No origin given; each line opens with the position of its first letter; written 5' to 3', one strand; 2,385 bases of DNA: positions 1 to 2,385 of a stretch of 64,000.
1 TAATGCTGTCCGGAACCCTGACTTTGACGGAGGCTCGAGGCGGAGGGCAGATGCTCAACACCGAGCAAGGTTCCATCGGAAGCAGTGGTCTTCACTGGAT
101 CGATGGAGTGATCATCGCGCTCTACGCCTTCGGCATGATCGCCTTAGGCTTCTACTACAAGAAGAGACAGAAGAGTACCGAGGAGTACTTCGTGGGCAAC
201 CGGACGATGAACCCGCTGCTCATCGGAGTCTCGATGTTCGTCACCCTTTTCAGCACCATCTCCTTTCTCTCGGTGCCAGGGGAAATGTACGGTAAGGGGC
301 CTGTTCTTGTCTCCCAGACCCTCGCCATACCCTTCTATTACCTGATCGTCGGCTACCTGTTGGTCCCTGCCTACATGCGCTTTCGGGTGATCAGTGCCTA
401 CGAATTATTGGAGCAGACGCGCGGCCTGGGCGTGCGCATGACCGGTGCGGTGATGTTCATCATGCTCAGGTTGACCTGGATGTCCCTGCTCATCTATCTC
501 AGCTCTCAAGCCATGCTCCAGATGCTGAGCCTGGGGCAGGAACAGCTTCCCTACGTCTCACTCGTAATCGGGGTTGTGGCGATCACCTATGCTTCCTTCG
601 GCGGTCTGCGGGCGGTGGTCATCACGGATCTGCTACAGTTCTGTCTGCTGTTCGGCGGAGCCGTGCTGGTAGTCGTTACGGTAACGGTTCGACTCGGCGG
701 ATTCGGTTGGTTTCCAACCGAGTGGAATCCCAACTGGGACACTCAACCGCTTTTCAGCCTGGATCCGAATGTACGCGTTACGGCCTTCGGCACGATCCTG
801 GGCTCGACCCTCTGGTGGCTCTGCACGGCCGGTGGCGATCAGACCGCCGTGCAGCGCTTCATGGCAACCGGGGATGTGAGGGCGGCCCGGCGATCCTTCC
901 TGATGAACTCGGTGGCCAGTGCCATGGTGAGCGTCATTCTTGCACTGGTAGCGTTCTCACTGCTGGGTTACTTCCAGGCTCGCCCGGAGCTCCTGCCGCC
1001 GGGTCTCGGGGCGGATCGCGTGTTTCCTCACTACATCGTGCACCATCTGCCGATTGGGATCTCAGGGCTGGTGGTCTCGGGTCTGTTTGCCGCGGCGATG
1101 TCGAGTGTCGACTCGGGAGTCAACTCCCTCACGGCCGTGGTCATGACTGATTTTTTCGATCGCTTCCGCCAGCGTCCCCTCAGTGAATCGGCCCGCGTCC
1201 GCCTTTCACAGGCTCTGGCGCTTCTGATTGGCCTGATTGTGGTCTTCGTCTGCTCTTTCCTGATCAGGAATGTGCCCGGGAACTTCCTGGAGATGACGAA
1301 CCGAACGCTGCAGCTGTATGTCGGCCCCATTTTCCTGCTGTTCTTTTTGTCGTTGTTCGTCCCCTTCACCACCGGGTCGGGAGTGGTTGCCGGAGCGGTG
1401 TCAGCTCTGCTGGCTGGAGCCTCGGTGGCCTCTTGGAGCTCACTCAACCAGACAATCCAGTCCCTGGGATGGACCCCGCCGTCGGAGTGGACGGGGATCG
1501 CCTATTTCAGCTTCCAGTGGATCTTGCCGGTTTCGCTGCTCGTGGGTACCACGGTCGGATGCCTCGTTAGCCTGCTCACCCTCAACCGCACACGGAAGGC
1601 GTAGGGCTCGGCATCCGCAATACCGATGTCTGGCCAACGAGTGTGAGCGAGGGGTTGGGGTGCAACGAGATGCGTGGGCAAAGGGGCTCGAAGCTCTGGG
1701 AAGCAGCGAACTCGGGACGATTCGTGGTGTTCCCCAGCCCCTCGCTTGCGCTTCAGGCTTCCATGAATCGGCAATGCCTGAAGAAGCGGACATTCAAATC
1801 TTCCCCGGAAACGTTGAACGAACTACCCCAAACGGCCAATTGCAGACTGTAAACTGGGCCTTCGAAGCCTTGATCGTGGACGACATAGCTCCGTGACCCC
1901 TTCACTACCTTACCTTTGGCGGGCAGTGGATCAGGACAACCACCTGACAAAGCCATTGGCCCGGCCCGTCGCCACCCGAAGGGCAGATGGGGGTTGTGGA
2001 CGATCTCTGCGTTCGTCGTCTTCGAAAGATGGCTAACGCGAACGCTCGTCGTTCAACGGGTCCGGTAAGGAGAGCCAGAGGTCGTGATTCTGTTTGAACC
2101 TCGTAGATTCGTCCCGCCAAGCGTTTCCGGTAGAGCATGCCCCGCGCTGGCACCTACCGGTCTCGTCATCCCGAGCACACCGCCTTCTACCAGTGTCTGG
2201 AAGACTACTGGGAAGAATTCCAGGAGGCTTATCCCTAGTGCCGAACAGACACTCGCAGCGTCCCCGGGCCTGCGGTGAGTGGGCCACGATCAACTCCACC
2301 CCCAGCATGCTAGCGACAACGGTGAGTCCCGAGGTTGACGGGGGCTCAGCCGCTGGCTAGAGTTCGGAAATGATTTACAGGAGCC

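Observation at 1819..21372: Near-identical 3.9–4.2 kb direct segmental duplication of a GHL10-like and GH42-like gene pair, 15.3 kb apart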

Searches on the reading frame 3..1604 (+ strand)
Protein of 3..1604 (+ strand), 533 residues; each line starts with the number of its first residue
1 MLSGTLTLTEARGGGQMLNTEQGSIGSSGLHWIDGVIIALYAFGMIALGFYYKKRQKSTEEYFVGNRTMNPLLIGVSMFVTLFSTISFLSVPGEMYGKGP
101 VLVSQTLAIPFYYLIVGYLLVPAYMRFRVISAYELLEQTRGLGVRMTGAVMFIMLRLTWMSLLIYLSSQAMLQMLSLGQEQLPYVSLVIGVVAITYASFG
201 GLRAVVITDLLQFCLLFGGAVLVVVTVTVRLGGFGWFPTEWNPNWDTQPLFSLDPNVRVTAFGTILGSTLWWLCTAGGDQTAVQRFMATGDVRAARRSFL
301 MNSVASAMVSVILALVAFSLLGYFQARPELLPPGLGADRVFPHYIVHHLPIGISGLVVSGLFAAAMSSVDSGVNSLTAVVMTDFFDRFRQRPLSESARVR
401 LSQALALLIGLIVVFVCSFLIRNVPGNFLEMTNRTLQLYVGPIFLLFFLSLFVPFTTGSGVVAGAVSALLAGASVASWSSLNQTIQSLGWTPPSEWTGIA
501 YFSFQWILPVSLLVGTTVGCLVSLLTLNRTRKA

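Call 6: search_protein_families(library=pfam, proteins=[window:3-1604:+])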
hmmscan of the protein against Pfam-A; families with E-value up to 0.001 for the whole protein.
window:3-1604:+ (533 aa): 1 family
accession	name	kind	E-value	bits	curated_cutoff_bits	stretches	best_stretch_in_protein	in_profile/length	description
PF00474.23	SSF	-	2.3e-30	106.2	22.8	1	62-465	1-403/406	Sodium:solute symporter family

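Call 20: find_encoding_contigs(protein=window:51-1604:+, flank=10000, max_places=10)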
Protein window:51-1604:+ (517 aa): 1 contig read that carries it; 1 place shown.
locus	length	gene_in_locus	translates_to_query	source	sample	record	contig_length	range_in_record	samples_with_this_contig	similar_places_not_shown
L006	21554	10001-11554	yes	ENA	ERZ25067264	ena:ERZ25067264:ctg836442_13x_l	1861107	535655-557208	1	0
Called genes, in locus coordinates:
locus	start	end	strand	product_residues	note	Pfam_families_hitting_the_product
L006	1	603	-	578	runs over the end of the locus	PF13519:VWA_2 (weak)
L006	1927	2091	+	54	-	-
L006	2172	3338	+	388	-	PF24316:Tli3 (faint), PF13859:BNR_3 (faint), PF25852:DUF6242_C (faint), PF02012:BNR (faint), PF15902:Sortilin-Vps10 (weak), PF13088:BNR_2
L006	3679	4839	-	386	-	PF04218:CENP-B_N (faint), PF13384:HTH_23 (faint), PF13936:HTH_38, PF13565:HTH_32 (weak), PF00665:rve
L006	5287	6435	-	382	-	PF13088:BNR_2 (weak)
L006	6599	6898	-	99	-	PF00106:adh_short (weak), PF13561:adh_short_C2, PF23441:SDR (weak)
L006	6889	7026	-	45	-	-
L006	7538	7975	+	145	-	-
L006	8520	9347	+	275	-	PF13088:BNR_2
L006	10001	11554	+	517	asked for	PF00474:SSF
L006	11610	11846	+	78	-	-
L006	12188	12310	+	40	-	-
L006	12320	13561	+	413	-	PF02638:GHL10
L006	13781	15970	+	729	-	-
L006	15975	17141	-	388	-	PF13859:BNR_3 (faint), PF24316:Tli3 (faint), PF25852:DUF6242_C (faint), PF02012:BNR (faint), PF15902:Sortilin-Vps10 (weak), PF13088:BNR_2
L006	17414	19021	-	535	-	PF00474:SSF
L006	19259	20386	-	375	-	PF13088:BNR_2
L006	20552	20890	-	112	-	PF07587:PSD1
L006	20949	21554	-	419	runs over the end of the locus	PF02746:MR_MLE_N, PF13378:MR_MLE_C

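Call 91: search_protein_families(library=ncbifam, proteins=[L006:3679-4839:-, L017:16651-18015:+], max_evalue=0.001)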
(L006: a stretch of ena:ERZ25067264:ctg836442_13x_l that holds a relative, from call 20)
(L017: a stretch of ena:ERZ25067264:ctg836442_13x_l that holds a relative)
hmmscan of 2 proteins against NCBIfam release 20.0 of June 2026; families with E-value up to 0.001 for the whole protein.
L006:3679-4839:- (386 aa): 2 families
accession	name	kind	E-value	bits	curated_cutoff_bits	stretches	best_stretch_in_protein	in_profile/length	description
NF033563.0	transpos_IS30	equivalog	1.1e-85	287.7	80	1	93-367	1-267/267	IS30 family transposase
NF033546.1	transpos_IS21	equivalog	4e-09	36.4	160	1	310-380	211-284/294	IS21 family transposase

L017:16651-18015:+ (454 aa): 2 families
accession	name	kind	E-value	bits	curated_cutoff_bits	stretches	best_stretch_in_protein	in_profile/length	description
NF033538.2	transpos_IS91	equivalog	3.8e-47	161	125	1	25-382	11-355/356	IS91 family transposase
NF052416.1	ISCR_clade_Ia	exception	4.3e-46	157.5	925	2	6-187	26-206/509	ISCR element clade Ia family transposase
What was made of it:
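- The transposase matches NF033563 (call 91).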

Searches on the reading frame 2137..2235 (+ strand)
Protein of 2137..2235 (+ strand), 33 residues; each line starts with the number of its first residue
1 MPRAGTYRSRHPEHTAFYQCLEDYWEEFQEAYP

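Call 40: search_protein_families(library=pfam, proteins=[window:2137-2235:+], max_evalue=1)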
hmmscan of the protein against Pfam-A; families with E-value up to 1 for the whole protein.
seq(33 aa): 0 families

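Call 41: search_dna_similar(query=window:2137-2235:+, collection=plasmids, mode=protein, max_evalue=10, max_rows=15)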
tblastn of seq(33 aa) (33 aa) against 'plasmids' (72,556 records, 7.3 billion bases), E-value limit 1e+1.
Records with a match: 4; places in all: 5; records where one place covers at least 80% of the query: 2.
Best place of each record, by identity: <60% 4.
By first word of the organism name: Pantoea 2; Rhizobium 1; Trichlorobacter 1.
By predicted mobility (MOB-suite, as given by PLSDB): non-mobilizable 2; mobilizable 1; conjugative 1.
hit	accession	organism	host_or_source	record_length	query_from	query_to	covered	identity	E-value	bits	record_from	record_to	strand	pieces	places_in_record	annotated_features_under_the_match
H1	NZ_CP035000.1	Rhizobium acidisoli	Phaseolus vulgaris,root nodule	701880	3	27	76%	48.0%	8e+0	29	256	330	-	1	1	none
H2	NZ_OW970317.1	Pantoea agglomerans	Olive knot caused by Pseudomonas ...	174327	7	33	82%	44.4%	9e+0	29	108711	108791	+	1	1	IS110 family transposase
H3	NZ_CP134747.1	Pantoea agglomerans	Allium cepa,cell culture,leaf ...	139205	7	33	82%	44.4%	9e+0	29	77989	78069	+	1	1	IS110 family transposase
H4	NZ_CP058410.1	Trichlorobacter lovleyi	whole genome,river sediment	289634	7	32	79%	42.3%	4e+0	30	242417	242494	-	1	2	transposase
